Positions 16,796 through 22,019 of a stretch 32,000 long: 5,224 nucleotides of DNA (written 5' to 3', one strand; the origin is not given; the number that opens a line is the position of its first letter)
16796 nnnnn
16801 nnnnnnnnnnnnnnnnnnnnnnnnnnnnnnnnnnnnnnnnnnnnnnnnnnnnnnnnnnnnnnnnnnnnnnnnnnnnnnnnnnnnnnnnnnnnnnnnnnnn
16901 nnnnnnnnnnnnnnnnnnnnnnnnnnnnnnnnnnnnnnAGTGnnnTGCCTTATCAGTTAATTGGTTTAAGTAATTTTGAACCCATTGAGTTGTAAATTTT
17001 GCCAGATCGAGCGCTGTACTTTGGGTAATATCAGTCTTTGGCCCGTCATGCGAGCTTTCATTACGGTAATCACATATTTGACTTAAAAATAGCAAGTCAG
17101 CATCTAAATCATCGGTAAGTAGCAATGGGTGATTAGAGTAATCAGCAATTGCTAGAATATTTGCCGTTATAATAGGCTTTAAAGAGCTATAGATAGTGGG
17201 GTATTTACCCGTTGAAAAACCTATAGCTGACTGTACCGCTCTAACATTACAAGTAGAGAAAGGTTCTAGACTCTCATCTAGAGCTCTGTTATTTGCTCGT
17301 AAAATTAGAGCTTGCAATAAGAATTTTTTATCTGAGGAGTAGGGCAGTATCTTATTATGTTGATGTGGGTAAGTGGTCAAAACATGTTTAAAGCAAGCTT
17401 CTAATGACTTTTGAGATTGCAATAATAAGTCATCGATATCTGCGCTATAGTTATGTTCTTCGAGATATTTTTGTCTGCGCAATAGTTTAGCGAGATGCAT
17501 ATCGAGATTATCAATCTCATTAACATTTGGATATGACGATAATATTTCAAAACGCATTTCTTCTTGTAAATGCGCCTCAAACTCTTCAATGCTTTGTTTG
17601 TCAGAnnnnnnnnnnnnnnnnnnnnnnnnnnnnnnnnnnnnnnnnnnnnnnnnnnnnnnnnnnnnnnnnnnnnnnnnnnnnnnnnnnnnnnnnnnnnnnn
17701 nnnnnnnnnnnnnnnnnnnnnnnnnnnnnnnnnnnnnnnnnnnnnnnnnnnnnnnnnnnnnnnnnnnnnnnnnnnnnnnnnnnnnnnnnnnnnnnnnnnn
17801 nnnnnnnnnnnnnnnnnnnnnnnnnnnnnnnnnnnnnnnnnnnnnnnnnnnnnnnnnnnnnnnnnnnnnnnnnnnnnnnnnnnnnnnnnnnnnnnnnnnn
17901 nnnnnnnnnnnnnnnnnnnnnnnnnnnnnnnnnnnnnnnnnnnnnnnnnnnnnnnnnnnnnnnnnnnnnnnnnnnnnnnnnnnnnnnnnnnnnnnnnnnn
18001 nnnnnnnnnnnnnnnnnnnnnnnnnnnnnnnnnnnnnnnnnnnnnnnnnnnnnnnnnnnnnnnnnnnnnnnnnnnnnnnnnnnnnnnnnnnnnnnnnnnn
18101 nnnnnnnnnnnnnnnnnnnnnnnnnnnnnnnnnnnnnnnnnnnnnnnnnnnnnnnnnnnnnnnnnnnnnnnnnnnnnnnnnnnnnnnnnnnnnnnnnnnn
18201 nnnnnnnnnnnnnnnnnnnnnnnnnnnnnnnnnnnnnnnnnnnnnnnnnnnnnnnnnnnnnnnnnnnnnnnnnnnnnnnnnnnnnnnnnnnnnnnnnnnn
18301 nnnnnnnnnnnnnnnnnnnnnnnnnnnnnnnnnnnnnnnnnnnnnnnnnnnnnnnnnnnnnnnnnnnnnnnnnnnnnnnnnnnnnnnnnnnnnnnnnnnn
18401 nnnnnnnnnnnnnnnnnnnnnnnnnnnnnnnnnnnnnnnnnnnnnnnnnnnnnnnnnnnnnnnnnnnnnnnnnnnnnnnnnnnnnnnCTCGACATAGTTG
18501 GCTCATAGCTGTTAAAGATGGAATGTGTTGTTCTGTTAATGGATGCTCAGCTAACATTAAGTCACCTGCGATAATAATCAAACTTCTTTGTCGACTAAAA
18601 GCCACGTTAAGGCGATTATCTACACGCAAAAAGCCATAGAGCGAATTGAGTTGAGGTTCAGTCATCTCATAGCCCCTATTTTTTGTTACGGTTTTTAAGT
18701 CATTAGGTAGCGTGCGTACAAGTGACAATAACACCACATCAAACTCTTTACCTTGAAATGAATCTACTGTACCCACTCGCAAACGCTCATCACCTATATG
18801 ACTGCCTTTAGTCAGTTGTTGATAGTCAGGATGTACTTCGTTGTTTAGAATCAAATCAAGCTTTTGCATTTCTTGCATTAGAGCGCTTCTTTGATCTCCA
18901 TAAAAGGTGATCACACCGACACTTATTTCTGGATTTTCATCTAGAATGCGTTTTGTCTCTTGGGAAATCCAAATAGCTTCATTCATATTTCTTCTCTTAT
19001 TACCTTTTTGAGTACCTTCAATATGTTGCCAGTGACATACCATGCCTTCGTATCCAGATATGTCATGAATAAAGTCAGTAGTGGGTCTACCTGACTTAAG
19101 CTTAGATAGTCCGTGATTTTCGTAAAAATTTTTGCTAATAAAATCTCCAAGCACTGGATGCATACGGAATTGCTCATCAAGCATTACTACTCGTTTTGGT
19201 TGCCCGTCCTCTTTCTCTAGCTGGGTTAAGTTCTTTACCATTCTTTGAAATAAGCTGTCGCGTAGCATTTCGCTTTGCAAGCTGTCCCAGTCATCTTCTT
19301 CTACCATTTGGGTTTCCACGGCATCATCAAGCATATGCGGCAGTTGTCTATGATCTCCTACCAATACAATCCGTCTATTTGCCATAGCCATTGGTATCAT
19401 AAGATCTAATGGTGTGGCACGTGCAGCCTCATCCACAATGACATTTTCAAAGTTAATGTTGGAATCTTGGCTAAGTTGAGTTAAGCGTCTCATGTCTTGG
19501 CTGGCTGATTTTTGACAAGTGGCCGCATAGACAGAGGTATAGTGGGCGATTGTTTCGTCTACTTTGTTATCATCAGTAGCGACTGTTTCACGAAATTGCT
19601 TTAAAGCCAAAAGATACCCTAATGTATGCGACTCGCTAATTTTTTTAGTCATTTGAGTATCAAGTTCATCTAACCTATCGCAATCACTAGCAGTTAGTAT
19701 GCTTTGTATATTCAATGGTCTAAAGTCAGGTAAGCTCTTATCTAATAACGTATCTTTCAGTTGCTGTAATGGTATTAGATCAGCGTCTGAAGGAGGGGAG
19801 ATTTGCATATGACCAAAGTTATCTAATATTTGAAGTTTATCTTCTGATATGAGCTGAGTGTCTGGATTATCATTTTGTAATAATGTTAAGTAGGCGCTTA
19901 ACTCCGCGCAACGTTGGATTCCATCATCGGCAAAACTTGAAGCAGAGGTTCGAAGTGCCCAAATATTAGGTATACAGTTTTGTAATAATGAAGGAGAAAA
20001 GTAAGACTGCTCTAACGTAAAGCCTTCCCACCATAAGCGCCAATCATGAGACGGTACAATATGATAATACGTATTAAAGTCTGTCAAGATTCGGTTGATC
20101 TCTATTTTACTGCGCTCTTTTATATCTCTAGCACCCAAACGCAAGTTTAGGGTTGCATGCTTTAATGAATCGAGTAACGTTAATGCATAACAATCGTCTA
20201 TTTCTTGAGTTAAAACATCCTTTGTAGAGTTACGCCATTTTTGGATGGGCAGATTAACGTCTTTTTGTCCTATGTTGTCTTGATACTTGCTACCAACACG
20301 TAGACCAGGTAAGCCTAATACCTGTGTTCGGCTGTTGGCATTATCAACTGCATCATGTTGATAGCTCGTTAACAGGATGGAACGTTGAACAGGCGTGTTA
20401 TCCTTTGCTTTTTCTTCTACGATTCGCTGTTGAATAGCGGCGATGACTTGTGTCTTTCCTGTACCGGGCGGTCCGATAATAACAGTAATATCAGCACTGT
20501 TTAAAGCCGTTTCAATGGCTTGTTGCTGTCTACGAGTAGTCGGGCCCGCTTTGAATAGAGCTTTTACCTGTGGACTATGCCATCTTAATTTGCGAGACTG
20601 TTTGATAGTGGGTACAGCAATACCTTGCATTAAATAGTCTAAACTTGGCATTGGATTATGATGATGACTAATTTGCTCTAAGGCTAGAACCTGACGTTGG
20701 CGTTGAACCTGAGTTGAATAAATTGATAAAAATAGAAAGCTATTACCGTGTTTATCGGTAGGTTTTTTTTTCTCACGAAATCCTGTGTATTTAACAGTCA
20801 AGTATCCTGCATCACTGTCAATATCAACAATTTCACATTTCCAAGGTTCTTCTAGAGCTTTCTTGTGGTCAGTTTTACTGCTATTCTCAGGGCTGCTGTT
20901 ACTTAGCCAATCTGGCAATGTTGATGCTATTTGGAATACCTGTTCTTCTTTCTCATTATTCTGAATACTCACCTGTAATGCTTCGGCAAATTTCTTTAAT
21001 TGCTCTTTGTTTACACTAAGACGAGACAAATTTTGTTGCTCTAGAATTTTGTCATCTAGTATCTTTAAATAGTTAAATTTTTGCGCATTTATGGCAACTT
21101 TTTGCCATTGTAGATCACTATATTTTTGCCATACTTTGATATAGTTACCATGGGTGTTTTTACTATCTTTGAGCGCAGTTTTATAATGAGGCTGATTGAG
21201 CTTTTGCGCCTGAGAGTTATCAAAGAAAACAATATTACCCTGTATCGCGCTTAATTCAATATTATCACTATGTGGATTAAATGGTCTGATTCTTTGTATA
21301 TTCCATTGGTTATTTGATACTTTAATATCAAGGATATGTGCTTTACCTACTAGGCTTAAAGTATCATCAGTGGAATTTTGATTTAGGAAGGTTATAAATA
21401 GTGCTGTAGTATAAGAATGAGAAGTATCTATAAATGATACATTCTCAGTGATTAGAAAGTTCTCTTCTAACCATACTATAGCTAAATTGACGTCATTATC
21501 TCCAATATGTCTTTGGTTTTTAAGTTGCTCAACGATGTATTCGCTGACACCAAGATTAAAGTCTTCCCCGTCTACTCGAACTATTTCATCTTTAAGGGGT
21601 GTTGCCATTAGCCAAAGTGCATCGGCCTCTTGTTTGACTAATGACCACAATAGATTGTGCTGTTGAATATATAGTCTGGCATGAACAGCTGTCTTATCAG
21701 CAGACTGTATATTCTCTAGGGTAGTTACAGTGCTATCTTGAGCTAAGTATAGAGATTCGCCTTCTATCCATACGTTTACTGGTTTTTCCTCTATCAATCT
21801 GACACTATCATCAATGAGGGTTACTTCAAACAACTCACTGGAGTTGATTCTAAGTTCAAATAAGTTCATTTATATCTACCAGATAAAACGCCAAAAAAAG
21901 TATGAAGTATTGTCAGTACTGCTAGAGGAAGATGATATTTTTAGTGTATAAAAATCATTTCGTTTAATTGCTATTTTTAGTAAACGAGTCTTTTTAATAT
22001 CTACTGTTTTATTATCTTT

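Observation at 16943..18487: Embedded wHTH + HEPN protein: a probable RNase effector inside a McrBC-like operon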

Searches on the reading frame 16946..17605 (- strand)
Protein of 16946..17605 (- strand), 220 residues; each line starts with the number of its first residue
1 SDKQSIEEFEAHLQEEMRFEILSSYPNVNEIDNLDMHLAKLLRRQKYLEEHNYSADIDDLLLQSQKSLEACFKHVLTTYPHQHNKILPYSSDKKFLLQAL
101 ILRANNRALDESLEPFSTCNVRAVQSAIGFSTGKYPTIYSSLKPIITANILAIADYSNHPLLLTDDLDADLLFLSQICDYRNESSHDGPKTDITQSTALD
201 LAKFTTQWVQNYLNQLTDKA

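Call 34: search_protein_families(library=pfam, proteins=[window:16946-17605:-], max_evalue=10)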
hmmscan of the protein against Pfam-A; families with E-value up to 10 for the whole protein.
window:16946-17605:- (220 aa): 1 family
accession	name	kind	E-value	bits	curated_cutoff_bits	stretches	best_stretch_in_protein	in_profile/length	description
PF25504.1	HEAT_5MP1_2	-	0.038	14.1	26.5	1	15-51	77-113/241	5MP1/2 HEAT domain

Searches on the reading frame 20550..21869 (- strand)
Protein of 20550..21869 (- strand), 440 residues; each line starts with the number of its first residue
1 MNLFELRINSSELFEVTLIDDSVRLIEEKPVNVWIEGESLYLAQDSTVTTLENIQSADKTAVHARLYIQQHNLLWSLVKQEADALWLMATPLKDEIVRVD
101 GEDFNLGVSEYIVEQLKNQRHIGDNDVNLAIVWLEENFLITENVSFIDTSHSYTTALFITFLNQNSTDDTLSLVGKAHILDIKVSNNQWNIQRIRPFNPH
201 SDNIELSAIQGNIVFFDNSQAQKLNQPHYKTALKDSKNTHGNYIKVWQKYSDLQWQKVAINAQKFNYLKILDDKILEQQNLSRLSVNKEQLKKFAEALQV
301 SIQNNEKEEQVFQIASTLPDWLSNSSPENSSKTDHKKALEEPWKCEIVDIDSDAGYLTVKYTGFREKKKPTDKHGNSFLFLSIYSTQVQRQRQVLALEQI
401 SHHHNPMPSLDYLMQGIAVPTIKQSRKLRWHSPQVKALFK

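Call 66: search_protein_families(library=pfam, proteins=[window:20550-21869:-], max_evalue=1)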
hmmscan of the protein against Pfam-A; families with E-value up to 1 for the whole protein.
window:20550-21869:- (440 aa): 2 families
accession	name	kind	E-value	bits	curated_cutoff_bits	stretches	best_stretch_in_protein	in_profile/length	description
PF22433.2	MtxA_IG-like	-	0.01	16.1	26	1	93-134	42-83/83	Magnetotaxis protein MtxA, Immunoglobulin-like domain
PF15272.11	BBP1_C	-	0.16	12.2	23.4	1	232-309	55-127/190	Spindle pole body component BBP1, C-terminal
